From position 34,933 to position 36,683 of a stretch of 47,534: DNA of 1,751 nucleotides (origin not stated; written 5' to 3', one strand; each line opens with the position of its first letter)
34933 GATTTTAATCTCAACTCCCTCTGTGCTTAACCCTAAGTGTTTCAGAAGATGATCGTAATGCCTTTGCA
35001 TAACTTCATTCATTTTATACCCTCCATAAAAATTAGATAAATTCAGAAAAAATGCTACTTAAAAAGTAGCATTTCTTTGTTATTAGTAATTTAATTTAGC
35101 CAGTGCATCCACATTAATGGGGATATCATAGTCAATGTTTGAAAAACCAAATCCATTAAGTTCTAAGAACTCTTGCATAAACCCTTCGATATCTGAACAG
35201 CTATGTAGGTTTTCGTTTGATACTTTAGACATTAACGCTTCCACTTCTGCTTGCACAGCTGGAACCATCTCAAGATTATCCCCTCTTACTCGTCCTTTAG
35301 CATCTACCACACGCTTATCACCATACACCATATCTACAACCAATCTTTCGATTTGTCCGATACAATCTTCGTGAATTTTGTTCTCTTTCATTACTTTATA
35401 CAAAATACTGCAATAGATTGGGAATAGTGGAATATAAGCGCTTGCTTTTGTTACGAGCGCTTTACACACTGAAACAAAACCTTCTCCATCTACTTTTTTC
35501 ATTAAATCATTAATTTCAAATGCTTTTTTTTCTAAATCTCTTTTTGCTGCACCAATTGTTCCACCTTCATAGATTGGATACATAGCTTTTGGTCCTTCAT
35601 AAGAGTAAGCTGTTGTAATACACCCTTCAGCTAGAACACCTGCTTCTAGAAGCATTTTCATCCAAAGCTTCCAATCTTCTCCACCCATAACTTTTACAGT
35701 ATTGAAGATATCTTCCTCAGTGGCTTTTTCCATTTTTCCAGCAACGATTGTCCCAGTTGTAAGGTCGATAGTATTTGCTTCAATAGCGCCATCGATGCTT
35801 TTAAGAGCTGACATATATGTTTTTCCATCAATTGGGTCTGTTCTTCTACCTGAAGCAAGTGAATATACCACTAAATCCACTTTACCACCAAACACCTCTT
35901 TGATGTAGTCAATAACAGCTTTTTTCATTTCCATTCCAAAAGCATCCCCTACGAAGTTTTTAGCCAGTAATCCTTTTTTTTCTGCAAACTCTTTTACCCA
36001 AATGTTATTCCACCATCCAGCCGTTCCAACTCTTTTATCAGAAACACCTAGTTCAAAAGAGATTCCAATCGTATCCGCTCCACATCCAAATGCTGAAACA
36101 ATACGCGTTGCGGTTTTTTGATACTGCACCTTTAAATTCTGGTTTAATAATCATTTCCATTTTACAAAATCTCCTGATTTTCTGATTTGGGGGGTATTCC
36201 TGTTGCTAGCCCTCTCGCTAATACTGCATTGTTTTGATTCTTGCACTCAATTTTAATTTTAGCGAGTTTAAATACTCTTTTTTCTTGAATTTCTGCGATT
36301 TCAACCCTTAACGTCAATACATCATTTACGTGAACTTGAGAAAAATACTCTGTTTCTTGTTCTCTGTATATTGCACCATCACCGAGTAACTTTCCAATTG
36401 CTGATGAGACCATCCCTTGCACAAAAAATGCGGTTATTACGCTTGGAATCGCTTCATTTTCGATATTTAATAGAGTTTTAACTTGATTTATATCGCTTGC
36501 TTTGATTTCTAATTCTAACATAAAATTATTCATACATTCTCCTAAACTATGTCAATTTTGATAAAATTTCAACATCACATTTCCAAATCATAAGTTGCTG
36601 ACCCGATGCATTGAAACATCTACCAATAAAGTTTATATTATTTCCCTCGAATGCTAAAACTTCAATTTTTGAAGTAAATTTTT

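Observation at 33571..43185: Regulated acyl-CoA cluster that could be a thiolase/Hbd/Bcd-independent 3-hydroxyacid-to-saturated-acid route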

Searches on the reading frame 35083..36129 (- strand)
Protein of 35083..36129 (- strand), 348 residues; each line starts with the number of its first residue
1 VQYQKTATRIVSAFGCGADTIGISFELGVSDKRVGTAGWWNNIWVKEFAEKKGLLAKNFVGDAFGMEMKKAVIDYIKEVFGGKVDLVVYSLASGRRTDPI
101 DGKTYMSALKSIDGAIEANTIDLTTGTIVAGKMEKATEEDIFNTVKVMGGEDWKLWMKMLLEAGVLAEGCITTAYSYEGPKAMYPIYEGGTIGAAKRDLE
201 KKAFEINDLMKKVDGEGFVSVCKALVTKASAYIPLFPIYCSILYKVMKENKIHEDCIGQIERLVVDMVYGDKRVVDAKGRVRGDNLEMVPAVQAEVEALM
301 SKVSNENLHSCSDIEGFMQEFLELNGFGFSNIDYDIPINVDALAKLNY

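Call 4: search_protein_families(library=pfam, proteins=[window:35083-36129:-], max_evalue=0.01)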
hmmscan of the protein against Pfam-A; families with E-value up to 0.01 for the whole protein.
window:35083-36129:- (348 aa): 3 families
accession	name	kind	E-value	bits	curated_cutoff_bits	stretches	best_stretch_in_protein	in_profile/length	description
PF12241.14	Enoyl_reductase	-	8e-97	323.7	22.1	1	33-269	1-236/236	Trans-2-enoyl-CoA reductase catalytic region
PF07055.18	Eno-Rase_FAD_bd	-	2e-22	79.7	25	1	275-336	1-62/64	Enoyl reductase FAD binding domain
PF12242.14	Eno-Rase_NADH_b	-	0.00013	22.1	23.4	1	7-28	55-76/79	NAD(P)H binding domain of trans-2-enoyl-CoA reductase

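Call 5: search_protein_families(library=ncbifam, proteins=[window:35083-36129:-], max_evalue=0.01)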
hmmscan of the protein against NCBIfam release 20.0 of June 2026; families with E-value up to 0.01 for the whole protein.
window:35083-36129:- (348 aa): 2 families
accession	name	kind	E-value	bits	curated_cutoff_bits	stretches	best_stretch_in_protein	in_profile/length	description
NF010177.0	PRK13656.1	subfamily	2.7e-134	447.8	403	1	7-343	56-393/398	enoyl-[acyl-carrier-protein] reductase FabV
NF043048.1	EnoyACPredFabV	equivalog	2.1e-117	392.2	400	1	7-341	56-389/395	enoyl-ACP reductase FabV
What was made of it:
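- Checked: The long ORF 35083-36129 matches FabV profile positions 56-393 of 398 only (call 5).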

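Call 19: find_homologous_proteins(query=window:35083-36129:-, max_evalue=1e-30)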
Query window:35083-36129:- (348 aa): 5469 proteins with E <= 1e-30 among 8000 candidates; the best 120 are listed.
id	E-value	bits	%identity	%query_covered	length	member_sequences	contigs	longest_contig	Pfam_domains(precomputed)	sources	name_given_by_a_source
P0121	3.3e-221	751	98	98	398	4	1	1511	PF12241.15,PF07055.19,PF12242.15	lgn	-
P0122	1.0e-175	602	77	98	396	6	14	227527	PF12241.15,PF07055.19,PF12242.15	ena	-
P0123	1.8e-164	565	74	98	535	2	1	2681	PF12241.15,PF07055.19,PF12242.15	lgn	-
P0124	2.1e-164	565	74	98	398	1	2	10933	PF12241.15,PF07055.19,PF12242.15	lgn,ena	-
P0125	2.5e-161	555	73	98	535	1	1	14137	PF12241.15,PF07055.19,PF12242.15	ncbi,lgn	-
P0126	6.7e-158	543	70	98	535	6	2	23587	PF12241.15,PF07055.19,PF12242.15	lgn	-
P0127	3.4e-156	538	72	98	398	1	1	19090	PF12241.15,PF07055.19,PF12242.15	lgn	-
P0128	7.3e-154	530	68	98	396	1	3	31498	PF12241.15,PF07055.19,PF12242.15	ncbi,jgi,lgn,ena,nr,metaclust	ncbi:MAG TPA: enoyl-[acyl-carrier-protein] reductase FabV [Lentisphaeria bacterium]|nr:MAG: trans-2-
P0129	4.0e-149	514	66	98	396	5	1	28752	PF12241.15,PF07055.19,PF12242.15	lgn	-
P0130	2.8e-145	502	65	98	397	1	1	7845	PF12241.15,PF07055.19,PF12242.15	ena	-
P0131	6.6e-141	487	64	98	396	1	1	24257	PF12241.15,PF07055.19,PF12242.15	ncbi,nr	ncbi:MAG: trans-2-enoyl-CoA reductase family protein [Negativicutes bacterium]|nr:trans-2-enoyl-CoA 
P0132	1.2e-124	434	58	98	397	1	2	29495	PF12241.15,PF07055.19,PF12242.15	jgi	-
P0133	1.1e-121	424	57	98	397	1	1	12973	PF12241.15,PF07055.19,PF12242.15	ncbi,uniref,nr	ncbi:enoyl-ACP reductase FabV [Facilibium subflavum]|uniref:enoyl-ACP reductase FabV n=1 Tax=Facilib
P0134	2.5e-121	423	60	98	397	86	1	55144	PF12241.15,PF07055.19,PF12242.15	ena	-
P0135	4.6e-121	422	55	98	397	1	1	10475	PF12241.15,PF07055.19,PF12242.15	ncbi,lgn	ncbi:MAG: enoyl-ACP reductase FabV [Francisellaceae bacterium]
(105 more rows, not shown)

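Call 20: find_encoding_contigs(protein=P0121, flank=10000, max_places=4)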
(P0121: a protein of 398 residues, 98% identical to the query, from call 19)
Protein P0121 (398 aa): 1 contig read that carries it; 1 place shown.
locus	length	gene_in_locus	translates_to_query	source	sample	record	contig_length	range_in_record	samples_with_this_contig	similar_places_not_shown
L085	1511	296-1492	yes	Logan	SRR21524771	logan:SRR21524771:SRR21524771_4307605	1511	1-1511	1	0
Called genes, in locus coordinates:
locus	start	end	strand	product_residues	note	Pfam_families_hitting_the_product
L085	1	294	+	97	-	?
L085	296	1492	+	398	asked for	PF12242:Eno-Rase_NADH_b, PF12241:Enoyl_reductase, PF07055:Eno-Rase_FAD_bd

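Call 21: find_encoding_contigs(protein=P0122, flank=10000, max_places=2)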
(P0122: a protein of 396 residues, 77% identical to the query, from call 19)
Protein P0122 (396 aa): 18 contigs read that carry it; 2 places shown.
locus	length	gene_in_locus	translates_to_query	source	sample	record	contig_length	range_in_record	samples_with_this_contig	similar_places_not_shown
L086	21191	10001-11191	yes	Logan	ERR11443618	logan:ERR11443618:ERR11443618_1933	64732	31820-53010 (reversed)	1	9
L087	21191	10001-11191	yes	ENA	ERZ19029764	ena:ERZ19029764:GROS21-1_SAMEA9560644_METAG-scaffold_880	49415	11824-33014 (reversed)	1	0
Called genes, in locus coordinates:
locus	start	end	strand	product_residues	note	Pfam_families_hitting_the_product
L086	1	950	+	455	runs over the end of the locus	PF12913:SH3_6, PF00877:NLPC_P60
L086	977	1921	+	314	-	PF13515:FUSC_2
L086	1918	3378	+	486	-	PF00512:HisKA, PF02518:HATPase_c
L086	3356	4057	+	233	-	PF00072:Response_reg, PF00486:Trans_reg_C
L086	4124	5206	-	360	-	PF01791:DeoC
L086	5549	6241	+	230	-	-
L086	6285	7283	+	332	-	PF14057:GGGtGRT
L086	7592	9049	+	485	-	PF03972:MmgE_PrpD_N, PF19305:MmgE_PrpD_C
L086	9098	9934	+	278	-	PF01546:Peptidase_M20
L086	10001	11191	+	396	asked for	PF12242:Eno-Rase_NADH_b, PF12241:Enoyl_reductase, PF07055:Eno-Rase_FAD_bd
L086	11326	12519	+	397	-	PF13088:BNR_2 (weak), PF13859:BNR_3 (weak), PF13088:BNR_2, PF02012:BNR (faint)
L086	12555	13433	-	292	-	-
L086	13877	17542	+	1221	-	PF05860:TPS, PF18886:DUF5649 (weak)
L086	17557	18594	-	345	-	-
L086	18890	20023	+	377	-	PF13091:PLDc_2, PF00614:PLDc (faint), PF13091:PLDc_2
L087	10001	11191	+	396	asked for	PF12242:Eno-Rase_NADH_b, PF12241:Enoyl_reductase, PF07055:Eno-Rase_FAD_bd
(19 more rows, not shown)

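Call 23: find_encoding_contigs(protein=P0124, flank=10000, max_places=2)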
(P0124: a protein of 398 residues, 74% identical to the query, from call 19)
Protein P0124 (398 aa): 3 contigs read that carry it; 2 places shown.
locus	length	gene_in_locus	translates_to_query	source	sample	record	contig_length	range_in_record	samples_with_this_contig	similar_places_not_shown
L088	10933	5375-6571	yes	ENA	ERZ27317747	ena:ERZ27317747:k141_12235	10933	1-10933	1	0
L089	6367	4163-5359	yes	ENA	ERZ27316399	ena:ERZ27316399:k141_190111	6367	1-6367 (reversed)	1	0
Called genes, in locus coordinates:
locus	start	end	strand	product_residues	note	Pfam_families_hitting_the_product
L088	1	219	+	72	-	?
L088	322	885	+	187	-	-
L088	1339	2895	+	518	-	PF01144:CoA_trans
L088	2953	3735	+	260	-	PF00106:adh_short, PF08659:KR, PF23441:SDR, PF13561:adh_short_C2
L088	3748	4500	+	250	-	PF06314:ADC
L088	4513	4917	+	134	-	PF01575:MaoC_dehydratas, PF13452:FAS1_DH_region (faint)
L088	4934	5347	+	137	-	PF13452:FAS1_DH_region (weak), PF01575:MaoC_dehydratas (weak)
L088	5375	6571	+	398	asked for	PF12242:Eno-Rase_NADH_b, PF12241:Enoyl_reductase, PF07055:Eno-Rase_FAD_bd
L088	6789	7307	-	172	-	PF02698:DUF218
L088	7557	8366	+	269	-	PF00149:Metallophos, PF12850:Metallophos_2 (weak)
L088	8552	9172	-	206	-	PF01596:Methyltransf_3, PF01135:PCMT, PF13578:Methyltransf_24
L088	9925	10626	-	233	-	PF00702:Hydrolase, PF12689:Acid_PPase (faint), PF13419:HAD_2 (weak)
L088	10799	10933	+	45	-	?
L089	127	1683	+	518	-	PF01144:CoA_trans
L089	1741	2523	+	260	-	PF00106:adh_short, PF08659:KR, PF23441:SDR, PF13561:adh_short_C2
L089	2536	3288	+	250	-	PF06314:ADC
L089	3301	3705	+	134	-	PF01575:MaoC_dehydratas, PF13452:FAS1_DH_region (faint)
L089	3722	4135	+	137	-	PF13452:FAS1_DH_region (weak), PF01575:MaoC_dehydratas (weak)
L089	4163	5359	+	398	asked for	PF12242:Eno-Rase_NADH_b, PF12241:Enoyl_reductase, PF07055:Eno-Rase_FAD_bd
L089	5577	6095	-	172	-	PF02698:DUF218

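Call 24: find_encoding_contigs(protein=P0127, flank=10000, max_places=2)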
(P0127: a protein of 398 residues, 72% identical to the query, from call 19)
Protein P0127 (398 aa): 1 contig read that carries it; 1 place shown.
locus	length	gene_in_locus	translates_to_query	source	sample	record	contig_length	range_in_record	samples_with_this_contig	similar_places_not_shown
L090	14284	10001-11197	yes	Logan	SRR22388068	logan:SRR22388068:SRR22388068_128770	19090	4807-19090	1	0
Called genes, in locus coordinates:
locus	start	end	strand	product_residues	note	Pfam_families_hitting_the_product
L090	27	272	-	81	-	-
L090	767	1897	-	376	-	PF01041:DegT_DnrJ_EryC1, PF00155:Aminotran_1_2, PF00266:Aminotran_5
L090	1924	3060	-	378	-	PF01041:DegT_DnrJ_EryC1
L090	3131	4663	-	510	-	PF00392:GntR, PF00155:Aminotran_1_2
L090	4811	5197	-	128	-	-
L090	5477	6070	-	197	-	PF03352:Adenine_glyco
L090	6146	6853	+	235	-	PF01738:DLH, PF12146:Hydrolase_4 (weak)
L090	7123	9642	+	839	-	PF00561:Abhydrolase_1, PF12146:Hydrolase_4, PF12697:Abhydrolase_6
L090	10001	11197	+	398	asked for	PF12242:Eno-Rase_NADH_b, PF12241:Enoyl_reductase, PF07055:Eno-Rase_FAD_bd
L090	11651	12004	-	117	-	-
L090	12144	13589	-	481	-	PF13185:GAF_2 (weak), PF01590:GAF (weak), PF07228:SpoIIE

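Call 25: find_encoding_contigs(protein=P0128, flank=10000, max_places=2)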
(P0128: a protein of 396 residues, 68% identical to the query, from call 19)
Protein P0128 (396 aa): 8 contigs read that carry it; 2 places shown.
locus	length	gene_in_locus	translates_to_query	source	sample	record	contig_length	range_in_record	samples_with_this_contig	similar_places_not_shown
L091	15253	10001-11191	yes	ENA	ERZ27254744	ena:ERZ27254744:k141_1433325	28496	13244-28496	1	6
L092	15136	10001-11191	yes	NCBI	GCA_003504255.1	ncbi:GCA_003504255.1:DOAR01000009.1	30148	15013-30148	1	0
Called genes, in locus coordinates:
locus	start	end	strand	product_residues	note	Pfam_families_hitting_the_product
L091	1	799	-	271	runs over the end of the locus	PF05359:DUF748, PF05170:AsmA (weak)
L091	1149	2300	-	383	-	PF03315:SDH_beta (weak), PF03313:SDH_alpha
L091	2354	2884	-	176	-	-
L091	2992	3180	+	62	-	-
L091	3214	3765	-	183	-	PF01035:DNA_binding_1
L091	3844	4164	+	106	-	-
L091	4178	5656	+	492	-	PF00999:Na_H_Exchanger, PF02080:TrkA_C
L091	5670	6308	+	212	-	PF02163:Peptidase_M50 (faint)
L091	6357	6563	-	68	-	-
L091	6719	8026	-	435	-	PF00483:NTP_transferase, PF07959:Fucose_pyrophosphorylase (faint), PF24894:Hexapep_GlmU, PF25084:LbH_EIF2B, PF25087:GMPPB_C (faint), PF25247:LbH_GLGC (faint)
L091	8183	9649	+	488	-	PF08323:Glyco_transf_5, PF13439:Glyco_transf_4 (faint), PF00534:Glycos_transf_1, PF13692:Glyco_trans_1_4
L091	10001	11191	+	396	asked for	PF12242:Eno-Rase_NADH_b, PF12241:Enoyl_reductase, PF07055:Eno-Rase_FAD_bd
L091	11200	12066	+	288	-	PF00756:Esterase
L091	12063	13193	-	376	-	PF01757:Acyl_transf_3, PF10129:OpgC_C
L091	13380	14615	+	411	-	PF07690:MFS_1, PF12832:MFS_1_like, PF11700:ATG22, PF07690:MFS_1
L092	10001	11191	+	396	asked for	PF12242:Eno-Rase_NADH_b, PF12241:Enoyl_reductase, PF07055:Eno-Rase_FAD_bd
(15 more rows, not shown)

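Call 57: list_cluster_members(proteins=[P0125, P0126, P0003, P0004, P0124, P0002, P0129, P0130, P0242, P0253])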
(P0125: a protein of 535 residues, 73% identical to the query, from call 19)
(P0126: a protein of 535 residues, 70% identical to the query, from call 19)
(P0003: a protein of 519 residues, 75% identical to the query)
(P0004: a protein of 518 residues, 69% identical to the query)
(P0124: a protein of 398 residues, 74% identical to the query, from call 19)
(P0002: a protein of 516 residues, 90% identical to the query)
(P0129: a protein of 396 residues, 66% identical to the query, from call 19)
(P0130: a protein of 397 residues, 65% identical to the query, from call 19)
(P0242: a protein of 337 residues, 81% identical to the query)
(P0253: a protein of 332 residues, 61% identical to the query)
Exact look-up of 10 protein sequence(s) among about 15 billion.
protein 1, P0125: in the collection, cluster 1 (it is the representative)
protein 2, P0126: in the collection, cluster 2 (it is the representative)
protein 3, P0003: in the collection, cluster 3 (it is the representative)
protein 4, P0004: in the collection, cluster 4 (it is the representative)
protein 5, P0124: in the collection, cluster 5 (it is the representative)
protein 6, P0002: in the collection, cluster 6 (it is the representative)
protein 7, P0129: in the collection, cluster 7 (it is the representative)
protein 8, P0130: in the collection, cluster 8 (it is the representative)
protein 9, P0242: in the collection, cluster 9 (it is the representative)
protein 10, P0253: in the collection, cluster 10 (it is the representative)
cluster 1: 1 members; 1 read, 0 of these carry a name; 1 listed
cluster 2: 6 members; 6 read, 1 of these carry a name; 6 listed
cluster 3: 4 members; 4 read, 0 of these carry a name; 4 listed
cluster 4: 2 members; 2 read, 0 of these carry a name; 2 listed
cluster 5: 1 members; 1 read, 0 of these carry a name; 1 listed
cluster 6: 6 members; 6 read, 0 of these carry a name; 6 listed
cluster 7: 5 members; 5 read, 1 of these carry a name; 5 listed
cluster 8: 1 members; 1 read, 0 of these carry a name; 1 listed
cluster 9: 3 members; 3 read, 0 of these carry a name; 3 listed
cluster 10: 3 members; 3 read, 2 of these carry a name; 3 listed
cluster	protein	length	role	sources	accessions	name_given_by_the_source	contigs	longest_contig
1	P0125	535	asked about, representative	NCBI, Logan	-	-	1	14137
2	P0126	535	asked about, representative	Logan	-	-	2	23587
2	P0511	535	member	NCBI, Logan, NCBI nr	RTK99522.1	MAG: enoyl-[acyl-carrier-protein] reductase FabV [Proteobacteria bacterium] | MAG: enoyl-[acyl-carrier-protein] reductase FabV [Pseudomonadota bacterium]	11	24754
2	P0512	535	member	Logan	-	-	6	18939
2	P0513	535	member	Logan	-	-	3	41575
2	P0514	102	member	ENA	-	-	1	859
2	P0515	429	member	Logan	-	-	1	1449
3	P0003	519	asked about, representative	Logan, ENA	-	-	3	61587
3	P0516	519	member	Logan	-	-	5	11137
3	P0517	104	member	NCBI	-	-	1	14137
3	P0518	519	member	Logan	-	-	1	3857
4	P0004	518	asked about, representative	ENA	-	-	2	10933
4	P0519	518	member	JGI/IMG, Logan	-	-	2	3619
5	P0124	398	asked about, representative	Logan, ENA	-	-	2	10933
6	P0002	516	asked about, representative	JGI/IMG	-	-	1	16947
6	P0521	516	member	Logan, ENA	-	-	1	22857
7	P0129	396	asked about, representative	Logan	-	-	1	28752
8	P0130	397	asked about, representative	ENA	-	-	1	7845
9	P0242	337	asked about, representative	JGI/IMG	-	-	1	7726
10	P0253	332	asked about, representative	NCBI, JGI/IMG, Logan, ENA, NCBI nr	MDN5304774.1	MAG: aspartate-semialdehyde dehydrogenase [Fusobacteriaceae bacterium] | aspartate-semialdehyde dehydrogenase | aspartate-semialdehyde dehydrogenase [Fusobacteriaceae bacterium]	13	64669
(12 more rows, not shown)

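Call 61: find_encoding_contigs(protein=P0521, flank=10000, max_places=2)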
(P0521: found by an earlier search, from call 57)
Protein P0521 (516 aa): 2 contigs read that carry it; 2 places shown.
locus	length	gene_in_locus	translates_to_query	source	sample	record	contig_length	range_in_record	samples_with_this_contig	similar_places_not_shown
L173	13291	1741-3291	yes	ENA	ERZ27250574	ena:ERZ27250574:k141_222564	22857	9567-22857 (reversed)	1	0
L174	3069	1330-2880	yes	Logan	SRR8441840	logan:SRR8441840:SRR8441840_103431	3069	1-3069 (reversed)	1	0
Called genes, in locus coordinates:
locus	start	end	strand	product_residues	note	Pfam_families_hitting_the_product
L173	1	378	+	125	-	?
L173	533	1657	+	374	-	PF00440:TetR_N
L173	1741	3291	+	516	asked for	PF01144:CoA_trans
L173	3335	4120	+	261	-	PF00106:adh_short, PF01370:Epimerase, PF08659:KR, PF23441:SDR (faint), PF13561:adh_short_C2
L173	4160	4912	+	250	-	PF06314:ADC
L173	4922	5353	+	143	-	PF01575:MaoC_dehydratas, PF13452:FAS1_DH_region (weak), PF03061:4HBT (weak)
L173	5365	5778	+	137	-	PF13452:FAS1_DH_region (weak), PF01575:MaoC_dehydratas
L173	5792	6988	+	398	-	PF12242:Eno-Rase_NADH_b, PF12241:Enoyl_reductase, PF07055:Eno-Rase_FAD_bd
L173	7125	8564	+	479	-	PF02515:CoA_transf_3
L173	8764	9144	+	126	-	PF05154:TM2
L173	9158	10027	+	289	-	PF04542:Sigma70_r2, PF04539:Sigma70_r3, PF04545:Sigma70_r4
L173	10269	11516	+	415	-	PF03222:Trp_Tyr_perm (weak)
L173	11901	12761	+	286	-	PF00126:HTH_1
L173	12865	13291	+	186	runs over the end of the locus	-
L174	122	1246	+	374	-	PF00440:TetR_N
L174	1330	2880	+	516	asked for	PF01144:CoA_trans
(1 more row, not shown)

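Call 70: search_protein_families(library=pfam, proteins=[L088:322-885:+, L173:8764-9144:+], max_evalue=0.000001)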
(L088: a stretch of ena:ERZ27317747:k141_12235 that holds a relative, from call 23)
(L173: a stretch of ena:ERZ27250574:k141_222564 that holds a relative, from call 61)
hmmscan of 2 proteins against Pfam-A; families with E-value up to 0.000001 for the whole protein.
L088:322-885:+ (187 aa): 0 families

L173:8764-9144:+ (126 aa): 1 family
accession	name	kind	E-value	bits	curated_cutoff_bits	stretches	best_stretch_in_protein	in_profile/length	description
PF05154.21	TM2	-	1.8e-09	38.1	27.9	1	40-80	2-40/51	TM2 domain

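Call 84: find_encoding_contigs(protein=P0131, flank=8000, max_places=1)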
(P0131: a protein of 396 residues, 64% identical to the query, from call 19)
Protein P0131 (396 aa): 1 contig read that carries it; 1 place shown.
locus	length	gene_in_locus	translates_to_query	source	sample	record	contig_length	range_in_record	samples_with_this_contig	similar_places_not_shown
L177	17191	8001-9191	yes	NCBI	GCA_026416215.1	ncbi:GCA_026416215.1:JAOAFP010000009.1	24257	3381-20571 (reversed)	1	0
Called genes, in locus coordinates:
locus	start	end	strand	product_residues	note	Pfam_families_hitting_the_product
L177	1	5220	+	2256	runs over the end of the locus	PF11924:IAT_beta, PF13620:CarboxypepD_reg, PF13620:CarboxypepD_reg, PF13620:CarboxypepD_reg, PF13715:CarbopepD_reg_2, PF17802:SpaA, PF13620:CarboxypepD_reg, PF13620:CarboxypepD_reg, +11 more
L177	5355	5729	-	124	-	PF02537:CRCB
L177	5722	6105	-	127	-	PF02641:DUF190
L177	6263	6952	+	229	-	-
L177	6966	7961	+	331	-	PF14057:GGGtGRT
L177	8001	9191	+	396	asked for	PF12242:Eno-Rase_NADH_b, PF12241:Enoyl_reductase, PF07055:Eno-Rase_FAD_bd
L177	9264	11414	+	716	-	PF17201:Cache_3-Cache_2, PF17202:sCache_3_3, PF00672:HAMP (weak), PF00015:MCPsignal, PF01814:Hemerythrin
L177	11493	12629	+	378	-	PF00005:ABC_tran, PF08402:TOBE_2 (faint), PF17912:OB_MalK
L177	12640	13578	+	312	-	PF00528:BPD_transp_1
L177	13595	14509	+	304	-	PF00528:BPD_transp_1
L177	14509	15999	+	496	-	PF01547:SBP_bac_1 (faint), PF13416:SBP_bac_8, PF12010:DUF3502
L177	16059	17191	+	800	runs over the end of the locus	PF01074:Glyco_hydro_38N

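Call 85: find_encoding_contigs(protein=P0130, flank=8000, max_places=1)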
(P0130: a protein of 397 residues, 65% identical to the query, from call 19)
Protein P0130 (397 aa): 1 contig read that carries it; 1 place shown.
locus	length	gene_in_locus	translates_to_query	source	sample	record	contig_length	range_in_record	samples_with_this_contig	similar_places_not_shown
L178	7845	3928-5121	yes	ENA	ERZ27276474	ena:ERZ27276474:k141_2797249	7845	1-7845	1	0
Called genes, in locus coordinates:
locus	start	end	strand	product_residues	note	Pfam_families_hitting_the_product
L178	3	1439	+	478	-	?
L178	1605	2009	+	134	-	PF01263:Aldose_epim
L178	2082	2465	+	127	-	-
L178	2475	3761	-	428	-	PF07690:MFS_1, PF05977:MFS_3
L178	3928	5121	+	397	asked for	PF12242:Eno-Rase_NADH_b, PF12241:Enoyl_reductase, PF07055:Eno-Rase_FAD_bd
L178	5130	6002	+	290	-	PF00756:Esterase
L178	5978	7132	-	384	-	PF01757:Acyl_transf_3, PF10129:OpgC_C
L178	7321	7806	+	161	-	PF00805:Pentapeptide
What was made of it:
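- Close Ter homologues at 64-77% identity are stand-alone genes (calls 21, 24, 25, 84, 85).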

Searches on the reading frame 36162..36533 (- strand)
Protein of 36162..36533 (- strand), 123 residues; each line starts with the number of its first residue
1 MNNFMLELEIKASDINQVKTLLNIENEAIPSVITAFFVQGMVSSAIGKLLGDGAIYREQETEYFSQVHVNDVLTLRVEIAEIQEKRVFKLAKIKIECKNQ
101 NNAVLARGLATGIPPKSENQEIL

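Call 4: search_protein_families(library=pfam, proteins=[window:36162-36533:-], max_evalue=0.01)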
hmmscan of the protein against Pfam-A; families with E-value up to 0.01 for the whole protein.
window:36162-36533:- (123 aa): 1 family
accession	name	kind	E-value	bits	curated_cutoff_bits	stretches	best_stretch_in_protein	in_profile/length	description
PF13452.11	FAS1_DH_region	-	0.001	19.6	22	1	55-106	76-130/132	FAS1-like, dehydratase domain region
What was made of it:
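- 36162..36533 (-): HD4: a hot-dog protein of the non-catalytic HDb class, with the hydratase-motif region deleted. It has only sub-threshold Pfam hits (call 4).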

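Call 5: search_protein_families(library=ncbifam, proteins=[window:36162-36533:-], max_evalue=0.01)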
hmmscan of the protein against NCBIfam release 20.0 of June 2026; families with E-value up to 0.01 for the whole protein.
window:36162-36533:- (123 aa): 1 family
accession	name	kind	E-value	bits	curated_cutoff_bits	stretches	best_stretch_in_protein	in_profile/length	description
NF006045.0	PRK08190.1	subfamily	2.2e-09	36.6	282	1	28-118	56-145/467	bifunctional enoyl-CoA hydratase/phosphate acetyltransferase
